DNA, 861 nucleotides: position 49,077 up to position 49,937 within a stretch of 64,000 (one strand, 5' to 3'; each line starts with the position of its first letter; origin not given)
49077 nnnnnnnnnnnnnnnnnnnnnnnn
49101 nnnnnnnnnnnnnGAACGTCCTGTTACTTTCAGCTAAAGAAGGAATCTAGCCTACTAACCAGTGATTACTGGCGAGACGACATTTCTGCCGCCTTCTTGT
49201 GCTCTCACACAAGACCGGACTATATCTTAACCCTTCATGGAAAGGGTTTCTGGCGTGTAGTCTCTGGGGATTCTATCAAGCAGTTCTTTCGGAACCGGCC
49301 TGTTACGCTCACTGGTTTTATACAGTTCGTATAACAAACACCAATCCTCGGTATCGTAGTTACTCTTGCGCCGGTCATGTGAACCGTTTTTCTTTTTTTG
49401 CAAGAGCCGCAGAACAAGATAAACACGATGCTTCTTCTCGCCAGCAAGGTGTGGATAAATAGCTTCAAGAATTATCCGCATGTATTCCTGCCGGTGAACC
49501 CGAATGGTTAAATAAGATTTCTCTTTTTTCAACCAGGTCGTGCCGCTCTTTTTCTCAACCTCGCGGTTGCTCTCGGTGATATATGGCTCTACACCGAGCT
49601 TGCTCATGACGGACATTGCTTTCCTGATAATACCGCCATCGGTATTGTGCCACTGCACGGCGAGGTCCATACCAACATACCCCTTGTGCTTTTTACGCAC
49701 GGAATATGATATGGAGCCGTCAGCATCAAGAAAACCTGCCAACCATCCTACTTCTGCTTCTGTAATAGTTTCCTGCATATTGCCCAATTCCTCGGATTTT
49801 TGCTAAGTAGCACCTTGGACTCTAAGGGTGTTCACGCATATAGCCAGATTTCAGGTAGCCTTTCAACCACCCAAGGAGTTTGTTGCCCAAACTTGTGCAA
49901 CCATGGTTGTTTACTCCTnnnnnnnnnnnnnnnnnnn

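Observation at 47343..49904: Major capsid gene split into three exons by two group I-like introns, each with a different homing endonuclease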

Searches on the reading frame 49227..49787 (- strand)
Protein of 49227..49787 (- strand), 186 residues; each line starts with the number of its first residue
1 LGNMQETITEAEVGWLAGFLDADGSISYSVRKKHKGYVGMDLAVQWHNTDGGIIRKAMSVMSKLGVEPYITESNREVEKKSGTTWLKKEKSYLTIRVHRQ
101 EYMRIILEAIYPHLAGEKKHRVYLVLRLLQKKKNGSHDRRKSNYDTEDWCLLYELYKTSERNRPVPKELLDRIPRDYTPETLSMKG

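Call 4: search_protein_families(library=pfam, proteins=[window:49227-49787:-], max_evalue=0.01)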
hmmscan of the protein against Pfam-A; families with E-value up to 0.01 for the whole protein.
window:49227-49787:- (186 aa): 3 families
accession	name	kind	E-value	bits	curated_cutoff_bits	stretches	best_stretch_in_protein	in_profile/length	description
PF14528.11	LAGLIDADG_3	-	1.6e-07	31.9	22.5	1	12-99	3-70/82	LAGLIDADG-like domain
PF00961.24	LAGLIDADG_1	-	0.0033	18.7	23.1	1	16-65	1-47/102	LAGLIDADG endonuclease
PF17950.7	SpmSyn_N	-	0.0082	16.8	25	0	3-50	14-61/96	S-adenosylmethionine decarboxylase N -terminal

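Call 20: find_related_loci(query=window:49227-49787:-, collection=viral_contigs, flank=3000)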
Query window:49227-49787:- (186 aa) in viral_contigs; peptide patterns used: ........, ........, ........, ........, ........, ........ (x = any residue, [..] = any of these).
4 stretches matched a pattern, but none encodes a relative of the query by tblastn (E <= 1e-3).

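Call 23: find_homologous_proteins(query=window:49230-49778:-)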
Query seq(183 aa) (183 aa): 7 proteins with E <= 0.001 among 63 candidates.
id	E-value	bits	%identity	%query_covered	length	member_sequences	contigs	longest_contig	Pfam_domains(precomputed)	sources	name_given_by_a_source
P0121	1.5e-118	411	100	100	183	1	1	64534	PF14528.12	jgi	-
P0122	1.4e-91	323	76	97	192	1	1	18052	PF14528.12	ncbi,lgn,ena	-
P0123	1.0e-89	317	72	100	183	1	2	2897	PF14528.12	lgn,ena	-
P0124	2.4e-50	189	52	98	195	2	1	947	-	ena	-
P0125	2.1e-24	104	36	91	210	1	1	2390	-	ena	-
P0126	5.6e-23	99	38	85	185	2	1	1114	PF14528.12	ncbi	-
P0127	5.6e-18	83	40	70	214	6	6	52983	PF14528.12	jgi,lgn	jgi:hypothetical protein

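Call 24: search_solved_structures(query=window:49230-49778:-, max_evalue=1)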
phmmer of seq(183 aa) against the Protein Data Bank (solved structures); distinct sequences matched with E-value up to 1: 50.
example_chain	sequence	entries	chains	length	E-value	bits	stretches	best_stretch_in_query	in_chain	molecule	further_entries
36of_A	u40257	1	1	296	2.5e-05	27.2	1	13-52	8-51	aHE15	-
9pzh_A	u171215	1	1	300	0.0002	24.2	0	12-63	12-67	eI-OnuI_P456_GGC_2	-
9q7w_A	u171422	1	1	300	0.00028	23.7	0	12-63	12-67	eI-OnuI_P456_AGT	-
9q7z_A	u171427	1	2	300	0.0003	23.6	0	12-63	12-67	eI-OnuI_P456_CGG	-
6uwj_A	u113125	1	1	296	0.00031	23.6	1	13-57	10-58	I-OnuI-e-Therm-hChr11v2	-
9q7v_A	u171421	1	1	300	0.00058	22.7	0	12-63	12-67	eI-OnuI_P456_CCT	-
6uwg_A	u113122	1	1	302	0.00064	22.5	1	12-57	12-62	I-OnuI-e-Therm-E178D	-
9xy5_A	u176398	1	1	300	0.00072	22.4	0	12-63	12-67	eI-OnuI_P456_AGT_2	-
6uwh_A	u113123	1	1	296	0.00074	22.4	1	13-57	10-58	I-OnuI-e-Therm-hChr11v1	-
6uw0_A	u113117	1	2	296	0.00077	22.3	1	13-57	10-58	I-OnuI-e-Therm-bCtxA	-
7rcc_A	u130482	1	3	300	0.00089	22.1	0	12-62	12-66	I-OnuI_e-hPD1-b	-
7rcd_A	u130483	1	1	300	0.0012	21.6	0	12-57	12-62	I-OnuI_e-hPD1-c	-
9pz7_A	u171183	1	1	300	0.0013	21.6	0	12-63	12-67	eI-OnuI_P456_TCA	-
9xy1_A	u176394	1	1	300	0.0014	21.4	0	12-63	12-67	eI-OnuI_P456_TGA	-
3fd2_A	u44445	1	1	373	0.0016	21.3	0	3-26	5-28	Site-specific DNA endonuclease I-MsoI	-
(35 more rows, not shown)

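Call 26: find_encoding_contigs(protein=P0123, flank=3000, max_places=3)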
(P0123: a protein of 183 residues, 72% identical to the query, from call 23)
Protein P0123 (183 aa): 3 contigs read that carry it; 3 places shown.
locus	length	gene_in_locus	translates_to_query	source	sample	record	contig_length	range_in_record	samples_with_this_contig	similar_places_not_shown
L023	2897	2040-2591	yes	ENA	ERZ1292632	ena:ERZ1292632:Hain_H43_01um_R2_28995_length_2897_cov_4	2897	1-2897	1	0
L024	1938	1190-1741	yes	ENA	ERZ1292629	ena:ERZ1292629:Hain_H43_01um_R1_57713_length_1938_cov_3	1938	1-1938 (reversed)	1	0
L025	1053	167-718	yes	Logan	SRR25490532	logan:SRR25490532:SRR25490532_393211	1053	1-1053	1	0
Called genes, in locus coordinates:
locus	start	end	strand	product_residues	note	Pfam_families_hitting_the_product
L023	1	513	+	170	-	?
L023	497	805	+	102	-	-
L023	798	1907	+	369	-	-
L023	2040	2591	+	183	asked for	PF14528:LAGLIDADG_3 (weak)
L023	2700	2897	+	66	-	?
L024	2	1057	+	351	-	?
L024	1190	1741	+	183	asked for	PF14528:LAGLIDADG_3 (weak)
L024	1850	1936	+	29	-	?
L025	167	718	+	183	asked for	PF14528:LAGLIDADG_3 (weak)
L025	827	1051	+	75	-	?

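Call 27: find_encoding_contigs(protein=P0127, flank=4000, max_places=4)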
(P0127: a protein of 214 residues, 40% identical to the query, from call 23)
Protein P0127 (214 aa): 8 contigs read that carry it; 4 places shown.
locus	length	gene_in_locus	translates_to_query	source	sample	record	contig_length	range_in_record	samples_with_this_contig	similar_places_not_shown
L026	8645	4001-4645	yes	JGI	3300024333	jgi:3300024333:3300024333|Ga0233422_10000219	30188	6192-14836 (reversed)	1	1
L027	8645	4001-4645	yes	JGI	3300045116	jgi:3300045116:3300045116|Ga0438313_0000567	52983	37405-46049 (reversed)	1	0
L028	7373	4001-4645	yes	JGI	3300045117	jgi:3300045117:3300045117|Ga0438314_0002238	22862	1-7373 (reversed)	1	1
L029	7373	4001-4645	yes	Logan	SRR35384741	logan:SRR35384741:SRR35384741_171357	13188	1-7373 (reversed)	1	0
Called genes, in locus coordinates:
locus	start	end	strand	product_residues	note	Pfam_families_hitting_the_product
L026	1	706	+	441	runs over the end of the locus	-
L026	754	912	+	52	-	-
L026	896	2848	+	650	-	PF23899:SU10_portal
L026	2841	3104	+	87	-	-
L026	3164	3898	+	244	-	-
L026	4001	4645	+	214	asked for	PF14528:LAGLIDADG_3 (weak)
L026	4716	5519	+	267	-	-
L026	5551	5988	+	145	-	-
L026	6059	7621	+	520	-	PF13489:Methyltransf_23, PF08241:Methyltransf_11 (weak), PF13847:Methyltransf_31 (faint)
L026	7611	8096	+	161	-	PF04989:RMNT_CmcI (weak), PF13578:Methyltransf_24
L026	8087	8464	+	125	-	-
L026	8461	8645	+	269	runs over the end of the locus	PF00535:Glycos_transf_2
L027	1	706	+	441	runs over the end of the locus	-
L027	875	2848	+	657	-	PF23899:SU10_portal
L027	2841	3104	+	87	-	-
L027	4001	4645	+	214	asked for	PF14528:LAGLIDADG_3 (weak)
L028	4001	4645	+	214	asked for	PF14528:LAGLIDADG_3 (weak)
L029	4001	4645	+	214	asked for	PF14528:LAGLIDADG_3 (weak)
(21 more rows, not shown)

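Call 28: find_encoding_contigs(protein=P0125, flank=3000, max_places=2)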
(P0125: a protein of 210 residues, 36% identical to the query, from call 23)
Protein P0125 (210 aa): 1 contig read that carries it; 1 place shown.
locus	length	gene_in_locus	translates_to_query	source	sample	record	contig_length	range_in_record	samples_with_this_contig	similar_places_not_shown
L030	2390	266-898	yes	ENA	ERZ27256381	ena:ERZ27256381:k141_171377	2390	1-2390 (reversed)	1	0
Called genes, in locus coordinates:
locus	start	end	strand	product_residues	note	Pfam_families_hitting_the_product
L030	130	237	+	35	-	-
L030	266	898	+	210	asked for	-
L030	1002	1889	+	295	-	-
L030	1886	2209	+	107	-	-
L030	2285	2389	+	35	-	?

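Call 49: find_encoding_contigs(protein=P0124, flank=2000, max_places=2)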
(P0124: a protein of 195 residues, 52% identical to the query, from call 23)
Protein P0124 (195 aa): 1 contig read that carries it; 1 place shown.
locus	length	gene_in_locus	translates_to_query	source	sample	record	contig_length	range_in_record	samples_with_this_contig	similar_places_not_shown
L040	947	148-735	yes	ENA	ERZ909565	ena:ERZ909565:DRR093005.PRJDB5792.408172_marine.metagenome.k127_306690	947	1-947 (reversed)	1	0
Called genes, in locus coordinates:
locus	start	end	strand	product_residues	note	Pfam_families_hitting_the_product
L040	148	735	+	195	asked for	-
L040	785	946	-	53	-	?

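Call 50: find_encoding_contigs(protein=P0126, flank=2000, max_places=2)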
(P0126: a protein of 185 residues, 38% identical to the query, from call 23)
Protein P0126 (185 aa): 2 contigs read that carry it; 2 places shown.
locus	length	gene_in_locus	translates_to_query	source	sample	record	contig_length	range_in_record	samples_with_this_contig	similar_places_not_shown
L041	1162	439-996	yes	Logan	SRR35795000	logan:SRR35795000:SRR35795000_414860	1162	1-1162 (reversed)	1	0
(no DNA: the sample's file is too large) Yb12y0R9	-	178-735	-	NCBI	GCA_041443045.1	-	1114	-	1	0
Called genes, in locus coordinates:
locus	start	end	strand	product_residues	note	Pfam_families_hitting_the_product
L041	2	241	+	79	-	?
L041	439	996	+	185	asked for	PF14528:LAGLIDADG_3 (weak)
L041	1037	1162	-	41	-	?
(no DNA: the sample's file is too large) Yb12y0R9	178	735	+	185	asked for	PF14528:LAGLIDADG_3 (weak)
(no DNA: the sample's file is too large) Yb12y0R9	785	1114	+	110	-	?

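Call 66: search_protein_families(library=phrogs, proteins=[window:49227-49778:-], max_evalue=0.00001)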
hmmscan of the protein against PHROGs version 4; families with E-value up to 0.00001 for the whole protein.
window:49227-49778:- (183 aa): 0 families

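Call 86: search_dna_similar(query=window:49227-49778:-, collection=phages, mode=protein, max_rows=15, max_evalue=0.001)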
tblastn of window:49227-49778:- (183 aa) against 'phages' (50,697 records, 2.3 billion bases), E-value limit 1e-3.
Records with a match: 17; places in all: 17; records where one place covers at least 80% of the query: 0.
Best place of each record, by identity: <60% 17.
By first word of the organism name: Gordonia 17.
By host as written in the record: Gordonia terrae 3612 17.
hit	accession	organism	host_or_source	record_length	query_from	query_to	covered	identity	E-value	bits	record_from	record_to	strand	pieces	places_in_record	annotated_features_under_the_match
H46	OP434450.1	Gordonia phage Minos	Gordonia terrae 3612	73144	4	72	38%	29.0%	4e-5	49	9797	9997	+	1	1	8: portal protein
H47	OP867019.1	Gordonia phage GalacticEye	Gordonia terrae 3612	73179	4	72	38%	29.0%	4e-5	49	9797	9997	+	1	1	8: portal protein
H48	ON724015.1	Gordonia phage Sticker17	Gordonia terrae 3612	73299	4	72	38%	29.0%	4e-5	49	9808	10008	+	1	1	8: portal protein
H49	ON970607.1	Gordonia phage Lidong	Gordonia terrae 3612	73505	4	72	38%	29.0%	4e-5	49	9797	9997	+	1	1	8: portal protein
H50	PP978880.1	Gordonia phage Berries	Gordonia terrae 3612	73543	4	72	38%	29.0%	4e-5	49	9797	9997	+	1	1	8: portal protein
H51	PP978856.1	Gordonia phage Charianelly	Gordonia terrae 3612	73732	4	72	38%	29.0%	4e-5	49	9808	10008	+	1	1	8: portal protein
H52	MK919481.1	Gordonia phage Newt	Gordonia terrae 3612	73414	4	72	38%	29.0%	4e-5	49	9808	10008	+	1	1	8: portal protein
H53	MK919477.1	Gordonia phage Luker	Gordonia terrae 3612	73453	4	72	38%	29.0%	4e-5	49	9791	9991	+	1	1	8: portal protein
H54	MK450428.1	Gordonia phage Guillaume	Gordonia terrae 3612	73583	4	72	38%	29.0%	4e-5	49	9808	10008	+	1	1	8: portal protein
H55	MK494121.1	Gordonia phage Nimi13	Gordonia terrae 3612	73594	4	72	38%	29.0%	4e-5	49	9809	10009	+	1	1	8: portal protein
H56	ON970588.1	Gordonia phage Bianmat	Gordonia terrae 3612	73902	4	72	38%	29.0%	4e-5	49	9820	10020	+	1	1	8: portal protein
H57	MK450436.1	Gordonia phage Neoevie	Gordonia terrae 3612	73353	4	72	38%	29.0%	6e-5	48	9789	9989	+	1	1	8: portal protein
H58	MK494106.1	Gordonia phage Jormungandr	Gordonia terrae 3612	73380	4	72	38%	29.0%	6e-5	48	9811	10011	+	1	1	8: portal protein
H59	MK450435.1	Gordonia phage Hello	Gordonia terrae 3612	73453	4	72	38%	29.0%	6e-5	48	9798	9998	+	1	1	8: portal protein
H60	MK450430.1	Gordonia phage Harambe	Gordonia terrae 3612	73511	4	72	38%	29.0%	6e-5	48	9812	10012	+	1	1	8: portal protein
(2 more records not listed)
